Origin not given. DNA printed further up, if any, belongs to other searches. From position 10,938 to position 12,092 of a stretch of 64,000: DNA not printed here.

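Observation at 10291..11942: CooC-like metallocentre ATPase paired with an uncharacterised CDCGC protein and a 17-bp perfect palindrome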

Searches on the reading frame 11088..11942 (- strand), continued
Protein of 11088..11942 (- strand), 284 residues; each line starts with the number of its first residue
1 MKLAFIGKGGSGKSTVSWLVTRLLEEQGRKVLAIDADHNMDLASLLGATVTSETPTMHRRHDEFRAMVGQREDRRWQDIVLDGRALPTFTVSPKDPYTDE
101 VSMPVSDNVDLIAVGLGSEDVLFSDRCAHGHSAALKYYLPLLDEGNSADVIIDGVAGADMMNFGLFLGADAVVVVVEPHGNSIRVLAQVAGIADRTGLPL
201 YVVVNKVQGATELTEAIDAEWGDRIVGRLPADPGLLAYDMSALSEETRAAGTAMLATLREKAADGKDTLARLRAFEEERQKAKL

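Call 40: find_encoding_contigs(protein=P0164, flank=5000, max_places=1)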
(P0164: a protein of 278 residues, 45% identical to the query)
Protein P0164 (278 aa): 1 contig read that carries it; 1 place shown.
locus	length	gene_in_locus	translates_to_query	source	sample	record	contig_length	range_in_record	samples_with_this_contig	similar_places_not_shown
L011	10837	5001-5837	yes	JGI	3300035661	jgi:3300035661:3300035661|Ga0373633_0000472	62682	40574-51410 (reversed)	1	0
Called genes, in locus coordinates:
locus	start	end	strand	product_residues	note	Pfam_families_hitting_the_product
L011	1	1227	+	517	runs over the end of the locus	PF01565:FAD_binding_4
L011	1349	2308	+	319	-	PF01471:PG_binding_1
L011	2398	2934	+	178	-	-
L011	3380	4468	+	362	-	PF07907:YibE_F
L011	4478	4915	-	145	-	PF01475:FUR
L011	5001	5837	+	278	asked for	PF00142:Fer4_NifH (weak), PF01656:CbiA, PF13614:AAA_31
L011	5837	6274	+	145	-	-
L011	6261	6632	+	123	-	-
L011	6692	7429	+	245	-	PF02535:Zip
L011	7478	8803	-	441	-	PF00239:Resolvase, PF07508:Recombinase, PF13408:Zn_ribbon_recom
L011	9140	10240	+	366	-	-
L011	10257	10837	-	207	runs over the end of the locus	-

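Call 60: predict_structure(alignment_id=A5)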
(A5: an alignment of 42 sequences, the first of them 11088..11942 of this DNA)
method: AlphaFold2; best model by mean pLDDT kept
length: 284 residues; sequences in the alignment: 42
mean_pLDDT: 95.2   pTM: 0.93
mean pLDDT of the five models: 95.2, 94.5, 93.6, 92.6, 91.8
residues with pLDDT >= 90: 254; 70-90: 30; 50-70: 0; < 50: 0
segments of 3 or more residues with pLDDT < 50: none
pLDDT, mean of each block of 10 residues (from residue 1): 96 97 98 95 96 94 96 91 97 96 98 91 85 96 96 90 96 97 96 96 96 96 98 97 98 97 87 97 93
secondary structure, 60 per line:
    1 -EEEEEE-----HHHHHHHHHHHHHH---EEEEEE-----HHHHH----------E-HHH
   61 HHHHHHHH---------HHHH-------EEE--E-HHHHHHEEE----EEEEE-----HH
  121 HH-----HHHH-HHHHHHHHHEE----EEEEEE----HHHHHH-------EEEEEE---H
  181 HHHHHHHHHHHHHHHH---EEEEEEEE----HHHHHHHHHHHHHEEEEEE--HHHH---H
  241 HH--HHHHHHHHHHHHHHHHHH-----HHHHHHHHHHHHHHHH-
elements in order: E2-7 H13-26 E30-35 H41-45 H58-68 H78-81 E89-91 H96-101 E102-104 E109-113 H119-122 H128-131 H133-141 E148-153 H158-163 E171-176 H180-196 E200-207 H212-224 E225-230 H233-236 H245-262 H268-283
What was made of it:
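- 11088..11942 (-): CooC/MinD-class P-loop ATPase, 284 aa. It has the deviant Walker A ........, an invariant DxDHNMD (His38), His58, and Cys127-Ala-His129-Gly-His131. AF2 model pLDDT is 95 (call 60).
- On MinD/ParA/CooC/NifH superfamily (SIMIBI, PF01656 CbiA): The AF2 model has pLDDT 95 (call 60).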

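Call 77: search_protein_families(library=padloc, proteins=[window:11088-11942:-], max_evalue=0.01)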
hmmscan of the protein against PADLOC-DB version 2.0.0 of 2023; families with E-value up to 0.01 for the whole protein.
window:11088-11942:- (284 aa): 1 family
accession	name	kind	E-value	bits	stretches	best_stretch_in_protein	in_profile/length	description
PDLC04559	PDC-M28B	-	0.004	14.3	1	8-37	137-166/438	-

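Call 82: list_cluster_members(proteins=[P0001, window:11088-11942:-, P0203, P0190])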
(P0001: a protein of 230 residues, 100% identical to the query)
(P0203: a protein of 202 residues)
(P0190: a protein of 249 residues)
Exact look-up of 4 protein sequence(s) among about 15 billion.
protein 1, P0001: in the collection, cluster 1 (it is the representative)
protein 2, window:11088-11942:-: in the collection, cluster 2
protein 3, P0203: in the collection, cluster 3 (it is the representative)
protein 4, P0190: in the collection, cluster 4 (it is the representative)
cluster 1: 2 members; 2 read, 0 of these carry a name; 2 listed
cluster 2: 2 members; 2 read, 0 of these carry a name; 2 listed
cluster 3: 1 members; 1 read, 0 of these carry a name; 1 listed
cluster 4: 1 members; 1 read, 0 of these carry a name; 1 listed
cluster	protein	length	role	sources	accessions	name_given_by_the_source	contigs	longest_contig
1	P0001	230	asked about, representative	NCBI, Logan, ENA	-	-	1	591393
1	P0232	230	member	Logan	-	-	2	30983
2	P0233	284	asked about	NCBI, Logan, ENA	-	-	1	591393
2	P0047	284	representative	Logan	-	-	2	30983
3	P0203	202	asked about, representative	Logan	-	-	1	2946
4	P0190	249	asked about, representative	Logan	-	-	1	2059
